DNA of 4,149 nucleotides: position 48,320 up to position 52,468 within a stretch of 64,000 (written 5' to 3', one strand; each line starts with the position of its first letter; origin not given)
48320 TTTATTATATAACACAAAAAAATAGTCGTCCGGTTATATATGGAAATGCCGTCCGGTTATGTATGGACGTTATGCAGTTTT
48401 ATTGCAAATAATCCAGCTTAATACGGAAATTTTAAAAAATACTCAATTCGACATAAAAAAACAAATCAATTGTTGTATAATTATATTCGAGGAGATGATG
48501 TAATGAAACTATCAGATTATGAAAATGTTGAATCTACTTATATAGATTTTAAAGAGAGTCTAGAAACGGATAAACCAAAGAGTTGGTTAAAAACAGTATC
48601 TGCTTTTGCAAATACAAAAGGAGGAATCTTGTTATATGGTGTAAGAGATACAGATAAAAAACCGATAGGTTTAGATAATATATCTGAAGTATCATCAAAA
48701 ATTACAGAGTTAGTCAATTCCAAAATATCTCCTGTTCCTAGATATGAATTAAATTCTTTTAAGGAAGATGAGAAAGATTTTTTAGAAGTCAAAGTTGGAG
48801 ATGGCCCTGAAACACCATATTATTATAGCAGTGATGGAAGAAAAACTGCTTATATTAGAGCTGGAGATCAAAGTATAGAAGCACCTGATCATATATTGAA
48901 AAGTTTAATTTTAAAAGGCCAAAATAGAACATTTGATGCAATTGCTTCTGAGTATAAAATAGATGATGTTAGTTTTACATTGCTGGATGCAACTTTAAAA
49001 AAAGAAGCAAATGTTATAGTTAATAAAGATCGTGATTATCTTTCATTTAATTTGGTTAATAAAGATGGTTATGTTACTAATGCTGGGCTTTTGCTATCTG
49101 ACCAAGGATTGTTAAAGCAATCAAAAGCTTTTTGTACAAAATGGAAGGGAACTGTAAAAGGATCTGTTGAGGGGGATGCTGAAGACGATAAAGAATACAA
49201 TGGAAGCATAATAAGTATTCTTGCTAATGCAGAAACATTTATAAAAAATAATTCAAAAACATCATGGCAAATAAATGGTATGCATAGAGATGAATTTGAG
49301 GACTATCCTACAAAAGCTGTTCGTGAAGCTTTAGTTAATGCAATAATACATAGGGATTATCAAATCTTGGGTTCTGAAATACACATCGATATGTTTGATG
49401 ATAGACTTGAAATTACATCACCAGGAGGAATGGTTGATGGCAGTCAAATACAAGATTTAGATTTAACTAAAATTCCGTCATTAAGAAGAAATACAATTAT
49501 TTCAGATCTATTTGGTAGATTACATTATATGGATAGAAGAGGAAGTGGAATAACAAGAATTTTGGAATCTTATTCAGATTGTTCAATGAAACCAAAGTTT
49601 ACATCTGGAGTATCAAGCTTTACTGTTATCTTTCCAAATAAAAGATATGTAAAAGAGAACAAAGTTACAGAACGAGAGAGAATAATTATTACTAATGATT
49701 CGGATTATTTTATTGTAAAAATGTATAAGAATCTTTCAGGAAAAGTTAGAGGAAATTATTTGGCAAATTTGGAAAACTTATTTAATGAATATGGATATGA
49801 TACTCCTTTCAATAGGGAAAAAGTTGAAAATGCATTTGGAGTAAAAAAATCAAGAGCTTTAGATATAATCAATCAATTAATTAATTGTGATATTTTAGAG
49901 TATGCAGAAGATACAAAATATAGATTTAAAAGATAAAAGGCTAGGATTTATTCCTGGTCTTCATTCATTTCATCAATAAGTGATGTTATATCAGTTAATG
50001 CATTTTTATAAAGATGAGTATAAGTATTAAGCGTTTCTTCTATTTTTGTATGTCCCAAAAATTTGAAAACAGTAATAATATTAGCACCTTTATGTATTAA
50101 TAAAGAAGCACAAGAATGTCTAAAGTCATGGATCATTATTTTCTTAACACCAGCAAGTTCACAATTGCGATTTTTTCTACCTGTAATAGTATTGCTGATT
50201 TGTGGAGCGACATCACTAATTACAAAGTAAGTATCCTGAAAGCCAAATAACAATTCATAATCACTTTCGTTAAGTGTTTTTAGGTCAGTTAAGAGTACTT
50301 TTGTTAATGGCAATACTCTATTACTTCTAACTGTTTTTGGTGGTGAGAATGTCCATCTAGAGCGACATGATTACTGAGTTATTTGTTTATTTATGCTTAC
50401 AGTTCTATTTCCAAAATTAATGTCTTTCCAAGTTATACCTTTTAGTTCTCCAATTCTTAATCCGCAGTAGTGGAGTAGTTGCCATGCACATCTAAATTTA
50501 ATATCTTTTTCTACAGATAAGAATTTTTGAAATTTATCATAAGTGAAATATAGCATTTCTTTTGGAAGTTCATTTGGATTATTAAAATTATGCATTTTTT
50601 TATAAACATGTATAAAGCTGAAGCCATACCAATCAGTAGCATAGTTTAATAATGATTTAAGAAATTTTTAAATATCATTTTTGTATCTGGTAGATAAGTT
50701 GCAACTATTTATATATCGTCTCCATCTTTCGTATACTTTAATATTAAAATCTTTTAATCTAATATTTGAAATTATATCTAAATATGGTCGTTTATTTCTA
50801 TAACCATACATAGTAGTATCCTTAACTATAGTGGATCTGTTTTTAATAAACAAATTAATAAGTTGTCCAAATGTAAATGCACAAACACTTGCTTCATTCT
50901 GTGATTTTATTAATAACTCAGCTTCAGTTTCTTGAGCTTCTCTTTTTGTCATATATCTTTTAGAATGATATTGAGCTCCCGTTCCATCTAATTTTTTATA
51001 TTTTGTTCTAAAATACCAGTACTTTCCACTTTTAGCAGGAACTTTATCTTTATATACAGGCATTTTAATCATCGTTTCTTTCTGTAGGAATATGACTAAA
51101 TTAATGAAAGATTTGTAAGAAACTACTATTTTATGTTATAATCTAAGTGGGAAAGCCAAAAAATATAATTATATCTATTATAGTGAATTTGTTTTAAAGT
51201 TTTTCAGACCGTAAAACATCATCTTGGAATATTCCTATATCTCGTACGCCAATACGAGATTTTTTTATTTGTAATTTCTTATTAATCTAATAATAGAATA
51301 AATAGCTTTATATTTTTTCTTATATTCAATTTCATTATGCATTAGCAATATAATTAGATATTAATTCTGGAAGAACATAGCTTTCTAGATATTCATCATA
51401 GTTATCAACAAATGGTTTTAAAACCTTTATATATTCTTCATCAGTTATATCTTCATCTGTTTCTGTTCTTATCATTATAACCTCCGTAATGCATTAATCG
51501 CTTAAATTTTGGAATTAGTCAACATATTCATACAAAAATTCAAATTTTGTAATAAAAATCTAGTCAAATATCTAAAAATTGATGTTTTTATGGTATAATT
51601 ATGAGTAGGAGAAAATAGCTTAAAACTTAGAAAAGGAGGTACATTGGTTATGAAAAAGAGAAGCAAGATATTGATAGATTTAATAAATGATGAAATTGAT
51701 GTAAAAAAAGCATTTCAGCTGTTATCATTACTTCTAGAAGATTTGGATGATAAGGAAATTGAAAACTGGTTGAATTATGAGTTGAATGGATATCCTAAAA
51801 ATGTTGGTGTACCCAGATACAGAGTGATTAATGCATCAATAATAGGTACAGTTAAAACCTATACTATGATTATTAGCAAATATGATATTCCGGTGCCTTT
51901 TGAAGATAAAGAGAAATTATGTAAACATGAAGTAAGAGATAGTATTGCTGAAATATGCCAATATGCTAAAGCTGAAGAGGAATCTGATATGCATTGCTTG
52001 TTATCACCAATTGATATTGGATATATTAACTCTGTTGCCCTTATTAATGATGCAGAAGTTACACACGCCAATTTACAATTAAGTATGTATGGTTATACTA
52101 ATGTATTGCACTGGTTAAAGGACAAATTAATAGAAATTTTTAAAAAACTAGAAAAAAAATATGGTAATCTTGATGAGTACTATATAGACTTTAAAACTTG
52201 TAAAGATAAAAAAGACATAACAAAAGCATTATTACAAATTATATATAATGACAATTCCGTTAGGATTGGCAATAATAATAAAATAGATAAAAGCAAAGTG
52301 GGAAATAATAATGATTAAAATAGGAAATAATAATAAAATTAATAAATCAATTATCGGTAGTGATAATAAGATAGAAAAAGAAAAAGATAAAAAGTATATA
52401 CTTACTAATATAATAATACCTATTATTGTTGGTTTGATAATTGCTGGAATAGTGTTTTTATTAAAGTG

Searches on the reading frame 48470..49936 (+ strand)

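Call 34: search_protein_families(library=pfam, proteins=[window:48470-49936:+], max_evalue=0.001)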
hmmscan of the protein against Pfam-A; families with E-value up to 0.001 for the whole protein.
window:48470-49936:+ (488 aa): 2 families
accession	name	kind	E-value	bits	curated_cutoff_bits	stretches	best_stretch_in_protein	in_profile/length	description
PF13749.12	HATPase_c_4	-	1.7e-25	89.3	26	1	301-388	1-89/89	Putative ATP-dependent DNA helicase recG C-terminal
PF04326.19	SLFN_AlbA_2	-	2.4e-24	86.6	25.3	1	21-137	1-116/118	Schlafen, AlbA_2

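Call 43: search_protein_families(library=ncbifam, proteins=[window:48470-49936:+], max_evalue=0.01)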
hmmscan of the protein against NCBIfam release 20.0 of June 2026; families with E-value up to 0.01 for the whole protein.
window:48470-49936:+ (488 aa): 0 families

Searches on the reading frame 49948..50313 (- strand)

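Call 34: search_protein_families(library=pfam, proteins=[window:49948-50313:-], max_evalue=0.001)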
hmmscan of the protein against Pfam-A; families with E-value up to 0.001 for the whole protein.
window:49948-50313:- (121 aa): 1 family
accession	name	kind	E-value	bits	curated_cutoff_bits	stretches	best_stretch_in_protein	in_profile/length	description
PF00589.27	Phage_integrase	-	3.5e-13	50.1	27.1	1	27-103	94-170/172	Phage integrase family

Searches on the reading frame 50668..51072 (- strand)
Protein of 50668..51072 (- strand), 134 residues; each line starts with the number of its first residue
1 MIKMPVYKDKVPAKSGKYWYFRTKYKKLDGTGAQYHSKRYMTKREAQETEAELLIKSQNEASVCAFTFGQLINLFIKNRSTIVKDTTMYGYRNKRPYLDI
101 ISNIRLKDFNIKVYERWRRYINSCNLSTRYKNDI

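Call 34: search_protein_families(library=pfam, proteins=[window:50668-51072:-], max_evalue=0.001)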
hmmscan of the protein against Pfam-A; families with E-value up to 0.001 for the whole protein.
window:50668-51072:- (134 aa): 1 family
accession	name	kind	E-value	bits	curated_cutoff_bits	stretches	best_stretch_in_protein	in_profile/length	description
PF14657.12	Arm-DNA-bind_4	-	0.00047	20.1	22.3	1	18-60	1-45/47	Arm DNA-binding domain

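Call 43: search_protein_families(library=ncbifam, proteins=[window:50668-51072:-], max_evalue=0.01)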
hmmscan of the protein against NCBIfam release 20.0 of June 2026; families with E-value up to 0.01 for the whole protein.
window:50668-51072:- (134 aa): 0 families

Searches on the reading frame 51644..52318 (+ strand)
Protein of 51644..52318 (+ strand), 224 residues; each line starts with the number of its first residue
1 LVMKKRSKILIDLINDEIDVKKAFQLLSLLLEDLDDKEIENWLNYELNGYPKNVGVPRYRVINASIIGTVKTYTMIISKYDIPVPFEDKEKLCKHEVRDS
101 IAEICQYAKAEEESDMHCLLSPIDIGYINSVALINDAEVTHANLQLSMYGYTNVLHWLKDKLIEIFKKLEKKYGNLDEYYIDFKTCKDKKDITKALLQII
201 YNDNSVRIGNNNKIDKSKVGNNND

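Call 4: search_protein_families(library=pfam, proteins=[window:51644-52318:+], max_evalue=0.1)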
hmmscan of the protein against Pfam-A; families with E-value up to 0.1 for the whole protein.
window:51644-52318:+ (224 aa): 2 families
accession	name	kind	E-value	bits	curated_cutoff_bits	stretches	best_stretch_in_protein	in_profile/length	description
PF18864.6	AbiTii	-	7.7e-20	72.3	27.6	1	9-178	6-172/189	AbiTii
PF25604.1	DUF7938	-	0.043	14.2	27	0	180-212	33-65/66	Phage family of unknown function (DUF7938)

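Call 43: search_protein_families(library=ncbifam, proteins=[window:51644-52318:+], max_evalue=0.01)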
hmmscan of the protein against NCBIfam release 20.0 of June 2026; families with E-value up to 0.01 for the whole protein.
window:51644-52318:+ (224 aa): 0 families
